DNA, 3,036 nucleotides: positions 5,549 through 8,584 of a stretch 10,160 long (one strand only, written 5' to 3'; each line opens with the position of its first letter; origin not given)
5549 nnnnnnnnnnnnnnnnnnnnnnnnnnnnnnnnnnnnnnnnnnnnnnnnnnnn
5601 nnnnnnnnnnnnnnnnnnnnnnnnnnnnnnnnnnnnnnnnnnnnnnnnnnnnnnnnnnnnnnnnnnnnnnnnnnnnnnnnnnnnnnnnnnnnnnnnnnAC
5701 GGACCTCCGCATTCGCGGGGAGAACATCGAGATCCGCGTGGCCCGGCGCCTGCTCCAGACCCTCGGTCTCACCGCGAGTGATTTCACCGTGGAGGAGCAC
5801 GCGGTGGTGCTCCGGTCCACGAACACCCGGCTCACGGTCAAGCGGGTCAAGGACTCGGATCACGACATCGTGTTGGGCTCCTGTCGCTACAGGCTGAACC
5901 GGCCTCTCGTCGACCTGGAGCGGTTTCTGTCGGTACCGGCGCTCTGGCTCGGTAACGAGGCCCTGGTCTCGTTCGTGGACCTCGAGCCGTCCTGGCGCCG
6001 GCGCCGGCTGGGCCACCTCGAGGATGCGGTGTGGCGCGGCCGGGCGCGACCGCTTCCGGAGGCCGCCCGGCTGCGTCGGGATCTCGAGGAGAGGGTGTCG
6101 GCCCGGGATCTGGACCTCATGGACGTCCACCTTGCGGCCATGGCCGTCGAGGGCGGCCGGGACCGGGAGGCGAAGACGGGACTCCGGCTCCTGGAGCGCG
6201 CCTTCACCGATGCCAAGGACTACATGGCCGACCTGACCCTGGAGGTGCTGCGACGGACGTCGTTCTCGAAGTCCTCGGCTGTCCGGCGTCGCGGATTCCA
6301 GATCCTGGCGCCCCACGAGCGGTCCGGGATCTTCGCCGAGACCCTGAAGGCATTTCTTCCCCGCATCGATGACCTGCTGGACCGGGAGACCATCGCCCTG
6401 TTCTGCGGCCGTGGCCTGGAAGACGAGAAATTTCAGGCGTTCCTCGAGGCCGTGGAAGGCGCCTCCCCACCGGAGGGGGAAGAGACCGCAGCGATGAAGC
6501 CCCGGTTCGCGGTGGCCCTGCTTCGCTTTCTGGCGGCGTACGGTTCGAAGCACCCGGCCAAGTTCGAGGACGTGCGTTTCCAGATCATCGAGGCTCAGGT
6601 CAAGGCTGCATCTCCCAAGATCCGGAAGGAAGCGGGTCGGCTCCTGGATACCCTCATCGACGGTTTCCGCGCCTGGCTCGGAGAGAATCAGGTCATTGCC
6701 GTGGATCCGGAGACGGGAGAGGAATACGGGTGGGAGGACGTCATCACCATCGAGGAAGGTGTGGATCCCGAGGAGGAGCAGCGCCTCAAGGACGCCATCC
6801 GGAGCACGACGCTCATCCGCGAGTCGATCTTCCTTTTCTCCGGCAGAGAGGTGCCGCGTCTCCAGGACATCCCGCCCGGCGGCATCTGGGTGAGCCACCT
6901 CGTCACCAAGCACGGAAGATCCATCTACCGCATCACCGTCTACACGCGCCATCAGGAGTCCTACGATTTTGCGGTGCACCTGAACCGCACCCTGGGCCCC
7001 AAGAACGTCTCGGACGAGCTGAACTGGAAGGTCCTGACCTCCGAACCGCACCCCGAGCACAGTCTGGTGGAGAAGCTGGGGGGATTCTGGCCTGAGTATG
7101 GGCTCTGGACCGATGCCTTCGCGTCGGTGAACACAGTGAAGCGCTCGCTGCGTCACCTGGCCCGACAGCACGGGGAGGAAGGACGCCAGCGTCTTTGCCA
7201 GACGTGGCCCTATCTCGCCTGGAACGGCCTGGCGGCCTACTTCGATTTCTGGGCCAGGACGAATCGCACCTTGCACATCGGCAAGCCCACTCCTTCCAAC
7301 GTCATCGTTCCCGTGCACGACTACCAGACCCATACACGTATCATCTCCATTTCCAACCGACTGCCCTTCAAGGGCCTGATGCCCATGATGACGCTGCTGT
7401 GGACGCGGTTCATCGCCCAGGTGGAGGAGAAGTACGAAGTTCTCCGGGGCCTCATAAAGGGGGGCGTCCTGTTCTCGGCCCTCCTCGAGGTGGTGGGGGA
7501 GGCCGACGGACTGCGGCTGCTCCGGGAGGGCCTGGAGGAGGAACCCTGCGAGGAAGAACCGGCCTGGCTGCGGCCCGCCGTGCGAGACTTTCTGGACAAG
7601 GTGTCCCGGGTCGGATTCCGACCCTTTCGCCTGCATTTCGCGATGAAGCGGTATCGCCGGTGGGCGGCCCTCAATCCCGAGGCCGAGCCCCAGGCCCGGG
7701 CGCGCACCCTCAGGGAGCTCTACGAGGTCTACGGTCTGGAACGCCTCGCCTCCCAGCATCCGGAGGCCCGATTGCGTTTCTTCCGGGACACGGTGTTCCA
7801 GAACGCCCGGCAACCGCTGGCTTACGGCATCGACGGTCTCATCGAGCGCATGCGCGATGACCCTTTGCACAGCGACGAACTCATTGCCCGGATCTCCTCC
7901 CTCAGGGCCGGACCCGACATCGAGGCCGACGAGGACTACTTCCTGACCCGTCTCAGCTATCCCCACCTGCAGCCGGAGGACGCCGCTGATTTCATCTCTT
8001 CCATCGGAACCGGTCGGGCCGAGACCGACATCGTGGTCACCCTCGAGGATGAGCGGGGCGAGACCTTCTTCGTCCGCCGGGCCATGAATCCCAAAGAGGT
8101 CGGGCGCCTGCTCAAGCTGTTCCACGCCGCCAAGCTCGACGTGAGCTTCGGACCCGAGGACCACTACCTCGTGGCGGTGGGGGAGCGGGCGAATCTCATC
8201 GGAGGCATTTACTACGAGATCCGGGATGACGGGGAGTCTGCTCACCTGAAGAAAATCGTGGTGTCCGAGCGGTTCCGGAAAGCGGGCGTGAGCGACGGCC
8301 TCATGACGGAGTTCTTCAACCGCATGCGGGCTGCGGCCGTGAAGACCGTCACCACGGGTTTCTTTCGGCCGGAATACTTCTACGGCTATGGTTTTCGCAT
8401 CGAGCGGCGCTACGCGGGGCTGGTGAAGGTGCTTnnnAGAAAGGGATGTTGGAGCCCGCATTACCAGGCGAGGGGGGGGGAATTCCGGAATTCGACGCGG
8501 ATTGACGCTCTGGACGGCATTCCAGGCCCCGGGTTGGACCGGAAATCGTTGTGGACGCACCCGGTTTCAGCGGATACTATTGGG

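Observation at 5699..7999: About 770-aa central module with no recognisable catalytic signature, lying between the ANL and GNAT domains. It contains an 'RHQESYD' H(X)4D-like motif.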

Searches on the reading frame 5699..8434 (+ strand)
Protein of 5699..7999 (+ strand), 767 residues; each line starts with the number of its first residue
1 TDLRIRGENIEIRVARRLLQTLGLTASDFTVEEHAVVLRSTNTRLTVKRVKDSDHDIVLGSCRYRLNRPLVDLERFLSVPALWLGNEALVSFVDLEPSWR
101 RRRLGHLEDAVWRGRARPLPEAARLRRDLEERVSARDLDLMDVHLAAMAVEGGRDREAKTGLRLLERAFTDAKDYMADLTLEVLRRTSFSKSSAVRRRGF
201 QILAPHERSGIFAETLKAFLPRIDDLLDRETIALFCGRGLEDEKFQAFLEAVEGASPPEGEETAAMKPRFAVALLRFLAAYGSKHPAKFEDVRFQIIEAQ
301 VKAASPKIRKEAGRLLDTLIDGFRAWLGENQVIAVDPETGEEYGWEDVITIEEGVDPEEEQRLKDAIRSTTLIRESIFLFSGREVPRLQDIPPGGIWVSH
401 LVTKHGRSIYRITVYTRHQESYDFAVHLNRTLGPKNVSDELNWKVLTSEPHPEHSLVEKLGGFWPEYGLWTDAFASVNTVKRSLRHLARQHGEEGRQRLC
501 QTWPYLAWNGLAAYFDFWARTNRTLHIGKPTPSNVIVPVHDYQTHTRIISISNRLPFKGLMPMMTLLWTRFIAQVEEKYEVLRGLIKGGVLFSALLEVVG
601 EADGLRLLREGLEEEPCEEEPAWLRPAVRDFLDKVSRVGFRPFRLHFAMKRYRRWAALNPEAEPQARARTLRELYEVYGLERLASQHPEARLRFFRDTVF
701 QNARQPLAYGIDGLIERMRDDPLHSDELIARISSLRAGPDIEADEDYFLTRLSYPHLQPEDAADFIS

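Call 6: find_homologous_proteins(query=window:5699-7999:+)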
Query window:5699-7999:+ (767 aa): 8 proteins with E <= 0.001 among 8000 candidates.
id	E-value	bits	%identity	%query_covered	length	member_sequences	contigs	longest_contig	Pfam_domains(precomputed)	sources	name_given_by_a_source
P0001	0.0e+0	1187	100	67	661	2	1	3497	-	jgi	-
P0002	5.8e-173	595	41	100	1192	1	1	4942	PF00501.35,PF23562.3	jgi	jgi:GNAT superfamily N-acetyltransferase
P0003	3.1e-169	583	40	100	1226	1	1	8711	PF13673.14,PF13508.14,PF00501.35,PF23562.3,PF00583.32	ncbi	-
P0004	3.4e-169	582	42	98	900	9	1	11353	PF13673.14,PF13508.14,PF00583.32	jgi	jgi:GNAT superfamily N-acetyltransferase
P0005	1.6e-156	541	43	85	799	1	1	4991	PF13673.14,PF13508.14,PF00583.32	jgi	jgi:GNAT superfamily N-acetyltransferase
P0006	5.3e-156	539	44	79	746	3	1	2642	PF13673.14,PF13508.14,PF00583.32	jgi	jgi:GNAT superfamily N-acetyltransferase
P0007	2.5e-135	470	37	100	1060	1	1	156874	PF23562.3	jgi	jgi:hypothetical protein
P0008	8.2e-87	310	40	58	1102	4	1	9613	PF00501.35,PF23562.3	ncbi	ncbi:MAG: AMP-binding protein, partial [Gemmatimonadales bacterium]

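Call 16: search_solved_structures(query=A2, max_evalue=10, show_alignments=3)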
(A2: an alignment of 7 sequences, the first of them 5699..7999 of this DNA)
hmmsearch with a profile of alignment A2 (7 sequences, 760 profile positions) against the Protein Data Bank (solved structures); distinct sequences matched with E-value up to 10: 0.

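Call 17: find_encoding_contigs(protein=P0003, flank=10000)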
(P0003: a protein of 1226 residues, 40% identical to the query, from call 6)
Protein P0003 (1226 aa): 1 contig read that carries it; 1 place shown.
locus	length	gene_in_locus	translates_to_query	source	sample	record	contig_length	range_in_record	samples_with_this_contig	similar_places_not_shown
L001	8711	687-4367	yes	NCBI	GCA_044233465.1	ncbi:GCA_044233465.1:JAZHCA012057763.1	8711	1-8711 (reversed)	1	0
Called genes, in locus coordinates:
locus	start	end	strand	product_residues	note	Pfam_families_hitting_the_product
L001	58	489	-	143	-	-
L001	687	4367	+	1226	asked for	PF00501:AMP-binding, PF23562:AMP-binding_C_3, PF00583:Acetyltransf_1 (weak), PF13673:Acetyltransf_10 (weak), PF13508:Acetyltransf_7 (faint)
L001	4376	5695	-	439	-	PF00285:Citrate_synt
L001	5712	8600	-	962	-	PF00005:ABC_tran (faint), PF01443:Viral_helicase1 (faint), PF02463:SMC_N (faint), PF03193:RsgA_GTPase (faint), PF13191:AAA_16 (faint), PF13304:AAA_21 (faint), PF17760:UvrA_inter, PF17755:UvrA_DNA-bind, +2 more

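Call 18: find_encoding_contigs(protein=P0007, flank=10000)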
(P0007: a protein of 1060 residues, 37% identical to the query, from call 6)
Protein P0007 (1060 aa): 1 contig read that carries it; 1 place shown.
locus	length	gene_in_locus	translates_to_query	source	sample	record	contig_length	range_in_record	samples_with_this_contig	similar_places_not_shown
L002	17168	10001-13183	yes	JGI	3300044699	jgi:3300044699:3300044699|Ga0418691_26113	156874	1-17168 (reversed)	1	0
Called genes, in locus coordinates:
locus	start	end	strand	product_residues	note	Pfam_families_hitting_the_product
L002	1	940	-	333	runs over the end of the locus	PF02729:OTCace_N, PF00185:OTCace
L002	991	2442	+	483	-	PF13091:PLDc_2 (weak), PF00614:PLDc (faint), PF13091:PLDc_2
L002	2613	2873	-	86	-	PF12674:Zn_ribbon_2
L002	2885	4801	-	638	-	PF04879:Molybdop_Fe4S4, PF00384:Molybdopterin, PF01568:Molydop_binding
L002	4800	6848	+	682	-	-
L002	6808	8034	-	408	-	PF00483:NTP_transferase, PF24894:Hexapep_GlmU (weak), PF25247:LbH_GLGC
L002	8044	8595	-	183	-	PF07998:Peptidase_M54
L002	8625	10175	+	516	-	PF00501:AMP-binding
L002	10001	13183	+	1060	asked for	PF23562:AMP-binding_C_3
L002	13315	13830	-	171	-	PF00106:adh_short, PF01370:Epimerase, PF13460:NAD_binding_10 (weak), PF13561:adh_short_C2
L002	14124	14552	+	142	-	PF00561:Abhydrolase_1, PF12697:Abhydrolase_6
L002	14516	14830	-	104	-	-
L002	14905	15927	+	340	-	PF09335:VTT_dom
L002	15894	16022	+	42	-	-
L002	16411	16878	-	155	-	PF00285:Citrate_synt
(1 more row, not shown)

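Call 23: search_protein_families(library=pfam, alignment_id=A2, max_evalue=10)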
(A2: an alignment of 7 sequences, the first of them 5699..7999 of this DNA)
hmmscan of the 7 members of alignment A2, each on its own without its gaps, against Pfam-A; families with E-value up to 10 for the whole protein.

A. member 1, window:5699-7999:+ (767 aa): 0 families

B. families by the number of members that match (of 7 scanned): 2 families
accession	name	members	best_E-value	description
PF03972.19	MmgE_PrpD_N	1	0.14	MmgE/PrpD N-terminal domain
PF13371.12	TPR_9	1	0.49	Tetratricopeptide repeat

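Call 24: search_protein_representatives(alignment_id=A2)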
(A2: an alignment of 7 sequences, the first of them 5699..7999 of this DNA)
Query: 7 sequences, 760 profile positions. Proteins with E-value up to 0.001 (for the whole library): 422; up to 1e-10: 310; up to 1e-30: 199. The best 150 are listed.
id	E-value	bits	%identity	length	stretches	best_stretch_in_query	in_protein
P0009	8.7e-268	906.9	-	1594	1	2-759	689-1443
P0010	5.4e-265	897.6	-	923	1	2-758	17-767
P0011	2.8e-258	875.4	-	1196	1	7-759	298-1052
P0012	3.0e-253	858.8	-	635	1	5-642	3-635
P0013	2.9e-251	852.2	-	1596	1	2-759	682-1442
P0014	2.6e-235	799.5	-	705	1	202-758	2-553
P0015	1.8e-231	786.8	-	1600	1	6-758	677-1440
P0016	7.6e-229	778.1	-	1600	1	8-759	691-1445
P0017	8.8e-219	744.8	-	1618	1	3-759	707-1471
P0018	2.5e-209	713.6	-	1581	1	8-755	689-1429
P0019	2.9e-204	696.8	-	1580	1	7-758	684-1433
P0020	1.8e-203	694.2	-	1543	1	7-759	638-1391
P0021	2.7e-194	663.9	-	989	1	3-759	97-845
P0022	4.0e-189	646.8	-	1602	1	8-757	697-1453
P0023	7.5e-189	645.9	-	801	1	135-757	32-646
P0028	5.6e-174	596.7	-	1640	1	6-757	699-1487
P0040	6.9e-149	513.7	-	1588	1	3-752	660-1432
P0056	3.3e-120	418.9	-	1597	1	4-758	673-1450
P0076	3.4e-83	296.5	-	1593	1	5-758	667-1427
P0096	1.9e-64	234.5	-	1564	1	3-752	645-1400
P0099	9.8e-64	232.2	-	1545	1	4-748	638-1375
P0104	2.0e-62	227.8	-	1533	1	5-730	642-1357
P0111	5.3e-59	216.5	-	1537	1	7-755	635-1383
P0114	6.7e-58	212.9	-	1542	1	2-755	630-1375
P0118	7.1e-56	206.2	-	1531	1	6-754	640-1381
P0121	8.4e-55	202.6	-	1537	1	3-757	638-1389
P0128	8.3e-53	196.0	-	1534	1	2-746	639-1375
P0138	1.5e-49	185.3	-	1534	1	2-750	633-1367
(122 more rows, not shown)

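Call 30: predict_structure(alignment_id=A2)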
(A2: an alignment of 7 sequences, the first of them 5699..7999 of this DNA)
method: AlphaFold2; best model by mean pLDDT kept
length: 767 residues; sequences in the alignment: 7
mean_pLDDT: 73.3   pTM: 0.57
mean pLDDT of the five models: 73.3, 72.2, 68.8, 67.9, 67.4
residues with pLDDT >= 90: 46; 70-90: 458; 50-70: 183; < 50: 80
segments of 3 or more residues with pLDDT < 50: 447-458, 474-484, 507-556
pLDDT, mean of each block of 10 residues (from residue 1): 73 74 74 83 86 84 84 80 85 68 55 77 82 85 89 85 88 74 87 86 87 85 72 85 90 78 63 91 87 87 85 92 83 77 85 79 85 80 74 74 63 68 74 71 55 38 82 49 51 57 50 44 33 29 31 49 72 58 57 64 78 77 84 75 71 64 69 67 78 87 87 87 80 82 84 74 62
secondary structure, 60 per line:
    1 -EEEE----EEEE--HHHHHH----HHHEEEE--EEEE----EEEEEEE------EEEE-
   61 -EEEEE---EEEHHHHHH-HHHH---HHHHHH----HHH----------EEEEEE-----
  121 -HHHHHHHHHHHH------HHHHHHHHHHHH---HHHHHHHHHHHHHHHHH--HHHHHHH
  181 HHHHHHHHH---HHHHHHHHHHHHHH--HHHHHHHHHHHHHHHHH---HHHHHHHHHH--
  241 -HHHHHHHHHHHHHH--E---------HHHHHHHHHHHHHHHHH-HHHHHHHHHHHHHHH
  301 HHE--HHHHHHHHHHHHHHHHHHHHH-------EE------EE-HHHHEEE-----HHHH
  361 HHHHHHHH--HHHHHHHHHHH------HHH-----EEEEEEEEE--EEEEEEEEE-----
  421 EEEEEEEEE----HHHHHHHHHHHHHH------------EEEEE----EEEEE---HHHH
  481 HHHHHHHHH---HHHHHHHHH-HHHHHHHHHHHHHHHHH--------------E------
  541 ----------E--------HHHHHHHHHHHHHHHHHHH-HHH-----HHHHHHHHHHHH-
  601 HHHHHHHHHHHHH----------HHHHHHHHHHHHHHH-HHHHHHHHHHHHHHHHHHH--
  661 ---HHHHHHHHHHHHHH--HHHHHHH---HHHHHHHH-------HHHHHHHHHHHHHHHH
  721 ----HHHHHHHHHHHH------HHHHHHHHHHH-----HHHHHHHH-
elements in order (helices of 4 or more, strands of 3 or more residues): E2-5 E10-13 H16-21 E29-32 E35-38 E43-49 E56-59 E62-66 E70-72 H73-78 H80-83 H87-92 E110-115 H122-133 H140-151 H155-171 H174-189 H193-206 H209-225 H229-238 H242-255 H268-284 H286-302 H306-326 H345-348 E349-351 H357-368 H371-381 E396-404 E407-415 E421-429 H434-447 E460-464 E469-473 H477-489 H493-501 H503-519 H560-578 H588-599 H601-613 H624-638 H640-658 H664-677 H680-686 H690-697 H705-720 H725-736 H743-753 H759-766

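Call 36: fold_search(model_id=the predicted structure, library=pdb)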
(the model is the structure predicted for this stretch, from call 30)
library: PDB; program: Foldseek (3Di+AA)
matches with E <= 10: 1240; with E <= 0.001: 2
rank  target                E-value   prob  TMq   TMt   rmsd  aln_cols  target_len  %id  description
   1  6ef4                  2.4e-04  0.98  0.14  0.17  22.4       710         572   12  Crystal structure of mouse PP2A Aalpha P179R mutant (released 2019-06-26)
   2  6iur_B                7.6e-04  0.94  0.14  0.16  19.3       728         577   12  A phosphatase complex STRN3-PP2Aa (released 2019-12-04)
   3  3dw8_A                1.7e-03  0.92  0.14  0.17  21.5       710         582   11  Structure of a Protein Phosphatase 2A Holoenzyme with B55 subunit (released 2008-10-07)
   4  4rv1_D                2.1e-03  0.99  0.15  0.24  19.2       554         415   10  Crystal Structure of Engineered Protein. Northeast Structural Genomics Consortium (NESG) Target OR497. (released 2014-12-10)
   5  9mf5_A                2.6e-03  0.91  0.14  0.17  21.4       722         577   11  CryoEM structure of the Protein Phosphatase 2A (Abeta-B56gamma-Calpha) holoenzyme complex (released 2025-07-09)
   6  6iur_E                4.4e-03  0.94  0.18  0.21  19.1       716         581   11  A phosphatase complex STRN3-PP2Aa (released 2019-12-04)
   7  2pf4_B                4.4e-03  0.66  0.12  0.14  22.3       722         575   13  Crystal structure of the full-length simian virus 40 small t antigen complexed with the protein phosphatase 2A Aalpha  (released 2007-08-07)
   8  7p3x_B                5.0e-03  0.90  0.16  0.18  23.6       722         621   10  Homology model of the full-length AP-3 complex in a compact open conformation (released 2021-09-29)
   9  8u89_A                5.5e-03  0.66  0.13  0.15  20.6       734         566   10  The structure of the PP2A-B56Delta holoenzyme mutant - E197K (released 2024-01-10)
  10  5w0w_G                5.7e-03  0.69  0.13  0.16  21.3       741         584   10  Crystal structure of Protein Phosphatase 2A bound to TIPRL (released 2018-01-17)
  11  8eic_A                6.0e-03  0.94  0.17  0.23  19.1       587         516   12  Crystal structure of beta-catenin and the MDM2 p53-binding domain in complex with H330, a Helicon Polypeptide (released 2023-10-25)
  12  8uo5_A                6.5e-03  0.82  0.14  0.17  22.7       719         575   12  Protein Phosphatase 2A B55 subunit in complex with IER5 (released 2025-03-26)
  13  9c58_D                7.1e-03  0.63  0.13  0.14  21.6       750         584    8  AP-3 bound to myristoylated Arf1 (Q71L) (released 2024-12-18)
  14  5dfz_C                7.1e-03  0.63  0.13  0.13  24.1       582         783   11  Structure of Vps34 complex II from S. cerevisiae. (released 2015-10-07)
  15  2npp_A                7.4e-03  0.80  0.14  0.16  21.6       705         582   11  Structure of the Protein Phosphatase 2A Holoenzyme (released 2006-12-12)
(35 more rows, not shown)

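Call 37: find_related_loci(query=A2, collection=genome_contigs, flank=8000)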
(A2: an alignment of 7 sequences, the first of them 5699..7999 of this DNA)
Query A2 (767 aa) in genome_contigs; peptide patterns used: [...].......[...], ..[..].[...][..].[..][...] (x = any residue, [..] = any of these).
600 stretches matched a pattern (row limit reached: there are more); 50 encode a relative of the query (tblastn E <= 1e-3); 50 distinct loci.
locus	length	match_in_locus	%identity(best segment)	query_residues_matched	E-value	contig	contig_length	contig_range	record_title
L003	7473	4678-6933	43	9-767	0e+0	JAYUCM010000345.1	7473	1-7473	MAG: Acidobacteriota bacterium isolate GFS_6979 GFS_6979_344, whole genome shotgun sequence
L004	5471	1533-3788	41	9-767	0e+0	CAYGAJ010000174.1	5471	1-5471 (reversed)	MAG TPA_asm: uncultured Gemmatimonadota bacterium isolate ERP108616_co2_293 genome assembly, contig: NODE_32287_length_5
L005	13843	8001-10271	41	5-767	5e-178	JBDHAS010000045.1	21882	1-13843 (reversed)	MAG: Gemmatimonadota bacterium isolate M3-44_Bin_339 M3-44_Bin_339_scaffold_8317, whole genome shotgun sequence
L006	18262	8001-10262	39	5-767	1e-176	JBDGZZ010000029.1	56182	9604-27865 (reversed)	MAG: Gemmatimonadota bacterium isolate M3-44_Bin_125 M3-44_Bin_125_scaffold_5304, whole genome shotgun sequence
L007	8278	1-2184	43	27-761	5e-176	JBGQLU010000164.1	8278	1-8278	MAG: Acidobacteriota bacterium isolate OBJ2_061818_050_30 k141_2104060_length_8278_cov_11.0000, whole genome shotgun seq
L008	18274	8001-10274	40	1-767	3e-175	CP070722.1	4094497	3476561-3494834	MAG: Gemmatimonadota bacterium isolate bin464 chromosome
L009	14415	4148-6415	41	4-767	7e-175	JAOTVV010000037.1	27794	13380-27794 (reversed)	MAG: Gemmatimonadota bacterium isolate 13_May_SF_Bin58 13_May_SF_Bin58_scaffold_1040_c1, whole genome shotgun sequence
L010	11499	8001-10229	42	18-767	6e-174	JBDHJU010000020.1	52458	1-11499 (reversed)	MAG: Gemmatimonadota bacterium isolate BHB10-26_Bin_323 BHB10-26_Bin_323_scaffold_2270, whole genome shotgun sequence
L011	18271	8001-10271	41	1-767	1e-173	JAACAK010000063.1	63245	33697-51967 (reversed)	MAG: Candidatus Kutchimonas denitrificans isolate KS3-K002 K_merged_R1_(paired)_contig_58140, whole genome shotgun seque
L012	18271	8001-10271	40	3-767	4e-173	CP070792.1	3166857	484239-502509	MAG: Gemmatimonadota bacterium isolate bin1440 chromosome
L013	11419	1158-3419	40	11-767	1e-172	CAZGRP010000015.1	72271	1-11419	MAG TPA_asm: uncultured Cytophagia bacterium isolate SRP216583_co2_59 genome assembly, contig: NODE_136_length_72271_cov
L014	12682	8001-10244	40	9-767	2e-172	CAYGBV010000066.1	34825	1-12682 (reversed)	MAG TPA_asm: uncultured Gemmatimonadaceae bacterium isolate ERP108616_co1_411 genome assembly, contig: k119_1350450, who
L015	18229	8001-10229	41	18-767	1e-170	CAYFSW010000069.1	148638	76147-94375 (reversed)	MAG TPA_asm: uncultured Gemmatimonadota bacterium isolate ERP108616_co1_161 genome assembly, contig: k119_2003887, whole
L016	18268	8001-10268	40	4-767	7e-171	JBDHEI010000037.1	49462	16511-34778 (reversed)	MAG: Gemmatimonadota bacterium isolate M8-44_Bin_155 M8-44_Bin_155_scaffold_2734, whole genome shotgun sequence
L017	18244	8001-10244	41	9-767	2e-168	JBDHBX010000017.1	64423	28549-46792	MAG: Gemmatimonadota bacterium isolate M8-12_Bin_273 M8-12_Bin_273_scaffold_721, whole genome shotgun sequence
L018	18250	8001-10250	42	9-767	3e-168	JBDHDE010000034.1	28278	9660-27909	MAG: Gemmatimonadota bacterium isolate M8-32_Bin_184 M8-32_Bin_184_scaffold_3704, whole genome shotgun sequence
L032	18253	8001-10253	41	1-767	1e-153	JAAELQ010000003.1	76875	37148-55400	MAG: bacterium isolate Bpl_9 BplG_CONTIG20270, whole genome shotgun sequence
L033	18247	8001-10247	41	11-766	3e-153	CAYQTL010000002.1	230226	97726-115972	MAG TPA_asm: uncultured Thermoanaerobaculia bacterium isolate SRP332253_co2_167 genome assembly, contig: NODE_22_length_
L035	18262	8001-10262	40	9-767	4e-151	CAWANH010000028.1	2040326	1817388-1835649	MAG: Candidatus Eisenbacteria bacterium isolate MFD02923.bin.2.9 genome assembly, contig: contig_5608, whole genome shot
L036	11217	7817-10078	42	3-767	7e-160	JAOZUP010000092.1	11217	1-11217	MAG: Thermoanaerobaculales bacterium isolate GMC8.metabat2.114 GMC8_5443_length_11217_cov_7.753808, whole genome shotgun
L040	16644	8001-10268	41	4-767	7e-172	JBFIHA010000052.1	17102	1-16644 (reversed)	MAG: Gemmatimonadales bacterium isolate Mix_sand11.2021.09.Z.113 k141_276280_length_17102_cov_14.9717, whole genome shot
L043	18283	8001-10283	31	8-766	8e-131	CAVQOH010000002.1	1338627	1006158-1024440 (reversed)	MAG: uncultured Ignavibacteriales bacterium isolate MFD09964.bin.1.236 genome assembly, contig: contig_31526, whole geno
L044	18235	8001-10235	39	12-767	1e-153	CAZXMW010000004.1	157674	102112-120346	MAG TPA_asm: uncultured Thermoanaerobaculia bacterium isolate SRP141376_co3_382 genome assembly, contig: NODE_113_length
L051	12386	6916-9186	40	3-767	2e-173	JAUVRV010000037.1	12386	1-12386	MAG: Gemmatimonadales bacterium isolate CSMAG_723 CSMAG_723_k127_815325_length_12386_cov_31.5151, whole genome shotgun s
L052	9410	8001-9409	39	9-485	1e-40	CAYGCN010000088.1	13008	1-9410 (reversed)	MAG TPA_asm: uncultured Gemmatimonadaceae bacterium isolate ERP108616_co2_93 genome assembly, contig: NODE_8318_length_1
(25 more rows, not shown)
